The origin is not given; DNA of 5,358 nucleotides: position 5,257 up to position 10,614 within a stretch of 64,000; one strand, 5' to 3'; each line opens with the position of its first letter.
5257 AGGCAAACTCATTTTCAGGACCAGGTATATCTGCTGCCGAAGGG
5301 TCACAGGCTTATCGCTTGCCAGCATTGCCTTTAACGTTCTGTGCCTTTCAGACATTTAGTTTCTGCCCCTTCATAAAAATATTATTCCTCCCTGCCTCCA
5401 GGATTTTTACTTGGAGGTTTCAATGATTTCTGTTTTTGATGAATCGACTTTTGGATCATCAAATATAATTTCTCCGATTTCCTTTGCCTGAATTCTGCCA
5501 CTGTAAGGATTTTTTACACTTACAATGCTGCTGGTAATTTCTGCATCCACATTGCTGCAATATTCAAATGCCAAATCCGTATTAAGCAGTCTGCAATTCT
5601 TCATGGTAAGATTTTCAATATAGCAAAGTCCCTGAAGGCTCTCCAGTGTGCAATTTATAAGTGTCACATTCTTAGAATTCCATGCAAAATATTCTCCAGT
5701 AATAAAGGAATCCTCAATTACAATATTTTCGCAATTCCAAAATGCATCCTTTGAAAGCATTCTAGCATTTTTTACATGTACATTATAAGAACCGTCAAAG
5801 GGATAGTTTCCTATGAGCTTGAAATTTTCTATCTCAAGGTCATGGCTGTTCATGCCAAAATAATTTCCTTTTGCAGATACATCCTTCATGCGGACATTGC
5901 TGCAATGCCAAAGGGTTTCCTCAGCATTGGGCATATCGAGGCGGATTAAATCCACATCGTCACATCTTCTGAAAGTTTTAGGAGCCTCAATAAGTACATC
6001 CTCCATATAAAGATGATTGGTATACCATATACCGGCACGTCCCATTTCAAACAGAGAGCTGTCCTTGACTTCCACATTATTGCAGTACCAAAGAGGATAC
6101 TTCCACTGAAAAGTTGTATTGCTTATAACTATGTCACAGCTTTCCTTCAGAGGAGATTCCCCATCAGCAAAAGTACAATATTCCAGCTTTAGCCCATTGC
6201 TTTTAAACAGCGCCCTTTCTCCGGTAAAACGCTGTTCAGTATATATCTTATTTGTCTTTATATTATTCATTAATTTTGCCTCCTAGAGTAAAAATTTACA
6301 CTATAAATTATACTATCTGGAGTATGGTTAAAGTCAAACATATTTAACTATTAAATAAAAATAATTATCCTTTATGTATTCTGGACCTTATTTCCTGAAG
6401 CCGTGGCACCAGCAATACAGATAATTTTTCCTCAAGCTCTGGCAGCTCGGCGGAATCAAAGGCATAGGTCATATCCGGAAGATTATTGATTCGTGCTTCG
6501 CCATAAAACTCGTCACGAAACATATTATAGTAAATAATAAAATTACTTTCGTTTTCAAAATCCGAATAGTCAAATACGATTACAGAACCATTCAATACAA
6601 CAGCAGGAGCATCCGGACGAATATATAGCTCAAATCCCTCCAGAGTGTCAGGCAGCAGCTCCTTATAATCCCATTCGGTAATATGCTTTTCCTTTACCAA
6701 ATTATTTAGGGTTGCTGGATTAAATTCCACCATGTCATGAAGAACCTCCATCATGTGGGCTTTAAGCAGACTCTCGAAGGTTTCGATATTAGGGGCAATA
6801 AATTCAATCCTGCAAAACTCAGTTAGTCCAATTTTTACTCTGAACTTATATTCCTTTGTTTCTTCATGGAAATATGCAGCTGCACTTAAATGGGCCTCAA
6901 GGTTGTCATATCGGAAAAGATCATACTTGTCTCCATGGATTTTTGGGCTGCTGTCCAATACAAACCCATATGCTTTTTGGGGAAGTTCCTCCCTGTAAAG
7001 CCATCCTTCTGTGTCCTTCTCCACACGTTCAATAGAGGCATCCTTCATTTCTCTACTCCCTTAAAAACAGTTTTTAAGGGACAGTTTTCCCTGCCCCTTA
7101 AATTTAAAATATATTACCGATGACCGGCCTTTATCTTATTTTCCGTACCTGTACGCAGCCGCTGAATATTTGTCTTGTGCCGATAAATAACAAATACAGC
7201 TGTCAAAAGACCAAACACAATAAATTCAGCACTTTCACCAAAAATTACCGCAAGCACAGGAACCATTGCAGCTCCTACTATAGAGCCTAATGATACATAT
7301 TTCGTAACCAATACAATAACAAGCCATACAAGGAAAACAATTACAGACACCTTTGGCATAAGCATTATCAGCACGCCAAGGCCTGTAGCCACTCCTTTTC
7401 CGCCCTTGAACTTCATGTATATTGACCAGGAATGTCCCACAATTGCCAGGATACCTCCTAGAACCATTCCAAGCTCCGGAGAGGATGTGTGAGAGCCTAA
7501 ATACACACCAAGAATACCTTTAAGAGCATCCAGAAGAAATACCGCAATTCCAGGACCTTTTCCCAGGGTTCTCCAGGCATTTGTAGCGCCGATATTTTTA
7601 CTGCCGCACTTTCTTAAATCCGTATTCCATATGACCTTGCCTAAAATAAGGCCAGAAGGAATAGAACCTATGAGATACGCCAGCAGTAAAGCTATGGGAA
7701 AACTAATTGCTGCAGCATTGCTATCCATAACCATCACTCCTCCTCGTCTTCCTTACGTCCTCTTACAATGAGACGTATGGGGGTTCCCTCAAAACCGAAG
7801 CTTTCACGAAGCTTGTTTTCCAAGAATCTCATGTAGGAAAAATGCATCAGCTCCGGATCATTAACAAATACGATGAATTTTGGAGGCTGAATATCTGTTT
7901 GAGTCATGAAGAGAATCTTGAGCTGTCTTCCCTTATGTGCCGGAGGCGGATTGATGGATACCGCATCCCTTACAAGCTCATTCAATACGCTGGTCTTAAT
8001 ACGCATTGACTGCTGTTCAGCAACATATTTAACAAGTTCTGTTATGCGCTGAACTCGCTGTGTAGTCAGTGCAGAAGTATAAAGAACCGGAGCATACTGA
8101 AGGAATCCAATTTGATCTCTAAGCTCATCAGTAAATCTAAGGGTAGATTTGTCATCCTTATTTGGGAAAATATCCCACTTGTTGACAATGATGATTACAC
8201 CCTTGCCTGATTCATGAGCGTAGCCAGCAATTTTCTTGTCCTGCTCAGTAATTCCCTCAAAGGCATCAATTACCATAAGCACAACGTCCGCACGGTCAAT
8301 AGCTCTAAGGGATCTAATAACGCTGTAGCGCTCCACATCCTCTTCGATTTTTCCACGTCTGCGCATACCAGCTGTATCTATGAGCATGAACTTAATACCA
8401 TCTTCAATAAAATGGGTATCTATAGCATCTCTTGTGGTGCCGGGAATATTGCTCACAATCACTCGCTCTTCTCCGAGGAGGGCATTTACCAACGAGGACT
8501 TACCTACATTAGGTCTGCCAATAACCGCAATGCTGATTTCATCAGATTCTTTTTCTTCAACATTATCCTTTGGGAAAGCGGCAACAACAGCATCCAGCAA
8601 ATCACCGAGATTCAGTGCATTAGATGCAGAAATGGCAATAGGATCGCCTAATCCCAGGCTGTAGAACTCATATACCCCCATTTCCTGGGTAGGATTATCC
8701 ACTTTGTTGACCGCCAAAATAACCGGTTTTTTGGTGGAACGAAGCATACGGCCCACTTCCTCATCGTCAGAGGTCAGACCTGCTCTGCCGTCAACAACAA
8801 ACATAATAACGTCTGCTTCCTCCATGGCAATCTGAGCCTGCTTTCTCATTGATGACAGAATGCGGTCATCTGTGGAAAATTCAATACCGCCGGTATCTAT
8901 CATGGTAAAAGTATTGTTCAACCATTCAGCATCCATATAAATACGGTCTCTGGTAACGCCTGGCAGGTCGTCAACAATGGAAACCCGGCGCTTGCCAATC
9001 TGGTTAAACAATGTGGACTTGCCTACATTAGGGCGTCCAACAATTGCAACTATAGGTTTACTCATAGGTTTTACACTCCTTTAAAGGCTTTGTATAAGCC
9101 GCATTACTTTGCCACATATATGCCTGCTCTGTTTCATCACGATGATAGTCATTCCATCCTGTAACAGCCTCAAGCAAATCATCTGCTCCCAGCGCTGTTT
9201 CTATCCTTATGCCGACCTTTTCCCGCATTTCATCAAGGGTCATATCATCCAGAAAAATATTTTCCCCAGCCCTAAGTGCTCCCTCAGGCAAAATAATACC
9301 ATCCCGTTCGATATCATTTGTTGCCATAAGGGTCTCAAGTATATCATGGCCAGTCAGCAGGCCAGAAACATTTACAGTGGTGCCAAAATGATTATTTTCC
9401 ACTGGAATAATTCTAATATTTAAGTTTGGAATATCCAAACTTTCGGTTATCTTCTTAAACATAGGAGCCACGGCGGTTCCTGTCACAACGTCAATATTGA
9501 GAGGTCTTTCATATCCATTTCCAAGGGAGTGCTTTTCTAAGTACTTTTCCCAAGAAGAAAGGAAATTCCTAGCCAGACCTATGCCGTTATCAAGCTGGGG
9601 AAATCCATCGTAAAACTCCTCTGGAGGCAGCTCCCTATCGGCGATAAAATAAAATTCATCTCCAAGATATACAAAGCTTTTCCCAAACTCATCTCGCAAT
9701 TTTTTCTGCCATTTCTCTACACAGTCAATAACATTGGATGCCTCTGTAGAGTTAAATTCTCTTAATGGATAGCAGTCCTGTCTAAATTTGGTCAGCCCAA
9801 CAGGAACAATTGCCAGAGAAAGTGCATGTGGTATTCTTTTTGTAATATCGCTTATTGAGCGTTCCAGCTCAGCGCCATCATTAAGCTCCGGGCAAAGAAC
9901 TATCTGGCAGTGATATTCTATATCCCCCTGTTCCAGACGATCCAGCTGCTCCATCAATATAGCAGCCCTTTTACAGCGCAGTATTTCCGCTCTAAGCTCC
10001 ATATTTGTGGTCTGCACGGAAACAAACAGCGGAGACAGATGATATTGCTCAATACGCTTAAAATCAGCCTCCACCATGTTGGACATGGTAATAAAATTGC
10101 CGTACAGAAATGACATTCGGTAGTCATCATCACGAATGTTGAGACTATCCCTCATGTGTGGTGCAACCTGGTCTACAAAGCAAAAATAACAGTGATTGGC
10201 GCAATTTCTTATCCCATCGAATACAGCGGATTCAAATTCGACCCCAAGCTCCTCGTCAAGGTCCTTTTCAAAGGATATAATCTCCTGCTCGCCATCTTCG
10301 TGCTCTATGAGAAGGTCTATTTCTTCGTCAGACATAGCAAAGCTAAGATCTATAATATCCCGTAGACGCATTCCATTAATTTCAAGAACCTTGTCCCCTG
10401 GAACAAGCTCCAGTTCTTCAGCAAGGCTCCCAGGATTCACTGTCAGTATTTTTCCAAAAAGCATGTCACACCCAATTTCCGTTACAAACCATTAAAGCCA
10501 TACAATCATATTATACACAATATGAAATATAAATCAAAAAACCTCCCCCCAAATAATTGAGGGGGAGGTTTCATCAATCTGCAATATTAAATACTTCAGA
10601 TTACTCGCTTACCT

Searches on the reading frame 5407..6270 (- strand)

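Call 26: search_protein_families(library=pfam, proteins=[window:5407-6270:-], max_evalue=0.000001)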
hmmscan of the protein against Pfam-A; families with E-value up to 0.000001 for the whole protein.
window:5407-6270:- (287 aa): 1 family
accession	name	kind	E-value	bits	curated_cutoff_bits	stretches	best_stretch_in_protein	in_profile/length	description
PF12541.14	DUF3737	-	1.5e-123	411.9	23.9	1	9-283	2-275/275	Protein of unknown function (DUF3737)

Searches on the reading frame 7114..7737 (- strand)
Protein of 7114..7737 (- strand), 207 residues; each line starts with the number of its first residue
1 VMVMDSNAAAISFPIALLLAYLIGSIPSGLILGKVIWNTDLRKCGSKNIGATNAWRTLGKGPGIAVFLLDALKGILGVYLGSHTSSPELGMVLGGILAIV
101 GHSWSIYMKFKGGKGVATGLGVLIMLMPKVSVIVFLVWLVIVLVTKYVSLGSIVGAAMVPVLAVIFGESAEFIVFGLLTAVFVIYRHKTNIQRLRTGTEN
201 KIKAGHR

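Call 26: search_protein_families(library=pfam, proteins=[window:7114-7737:-], max_evalue=0.000001)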
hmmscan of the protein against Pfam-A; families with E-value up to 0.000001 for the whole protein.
window:7114-7737:- (207 aa): 1 family
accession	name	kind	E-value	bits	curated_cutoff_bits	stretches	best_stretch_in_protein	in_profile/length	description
PF02660.20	G3P_acyltransf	-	6.6e-56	189.4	24.1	1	19-194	1-164/164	Glycerol-3-phosphate acyltransferase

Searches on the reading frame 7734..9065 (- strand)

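Call 26: search_protein_families(library=pfam, proteins=[window:7734-9065:-], max_evalue=0.000001)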
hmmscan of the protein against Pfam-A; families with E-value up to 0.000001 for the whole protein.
window:7734-9065:- (443 aa): 7 families
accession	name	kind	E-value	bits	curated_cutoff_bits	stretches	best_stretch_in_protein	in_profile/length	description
PF01926.29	MMR_HSR1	-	1.2e-62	209.5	21.9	2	179-296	2-113/113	50S ribosome-binding GTPase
PF14714.11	KH_dom-like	-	6.1e-35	119.8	27.3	1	355-435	1-81/81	KH-domain-like of EngA bacterial GTPase enzymes, C-terminal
PF02421.24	FeoB_N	-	1.6e-27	96.4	27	2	178-342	2-153/156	Ferrous iron transport protein B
PF00009.33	GTP_EFTU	-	8.5e-23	81.3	26.5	2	208-346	53-183/188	Elongation factor Tu GTP binding domain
PF00350.29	Dynamin_N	-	9.9e-16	58.6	27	0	179-212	1-34/168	Dynamin family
PF04548.22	AIG1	-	3.7e-13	49.7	27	1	179-280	3-104/212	AIG1 family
PF03193.22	RsgA_GTPase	-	1.2e-09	38.6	30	0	177-236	107-170/174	RsgA GTPase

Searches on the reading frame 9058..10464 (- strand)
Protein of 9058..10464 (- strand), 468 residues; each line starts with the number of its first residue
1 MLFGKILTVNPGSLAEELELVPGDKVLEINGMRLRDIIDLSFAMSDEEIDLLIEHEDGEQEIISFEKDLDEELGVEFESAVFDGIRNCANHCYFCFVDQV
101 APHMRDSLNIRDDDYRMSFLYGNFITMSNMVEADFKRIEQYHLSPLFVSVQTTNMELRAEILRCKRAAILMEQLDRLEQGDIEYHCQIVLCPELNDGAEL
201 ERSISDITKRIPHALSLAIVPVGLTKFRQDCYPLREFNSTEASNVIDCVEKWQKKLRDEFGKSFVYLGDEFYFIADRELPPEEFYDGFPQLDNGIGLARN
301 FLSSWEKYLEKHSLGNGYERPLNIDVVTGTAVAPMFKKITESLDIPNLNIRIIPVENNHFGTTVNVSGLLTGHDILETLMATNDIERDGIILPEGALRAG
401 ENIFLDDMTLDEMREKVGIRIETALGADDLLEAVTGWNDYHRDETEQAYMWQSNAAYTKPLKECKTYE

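Call 26: search_protein_families(library=pfam, proteins=[window:9058-10464:-], max_evalue=0.000001)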
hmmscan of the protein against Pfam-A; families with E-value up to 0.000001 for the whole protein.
window:9058-10464:- (468 aa): 3 families
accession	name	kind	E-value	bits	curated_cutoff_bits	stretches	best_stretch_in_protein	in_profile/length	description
PF04459.17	DUF512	-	7.6e-67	224.9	25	1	220-423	1-199/202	Protein of unknown function (DUF512)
PF19238.5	Radical_SAM_2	-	7.2e-60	201.5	26.7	1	67-216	1-150/151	Radical SAM-like domain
PF17820.7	PDZ_6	-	4.7e-10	39.5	27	1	6-54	2-53/54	PDZ domain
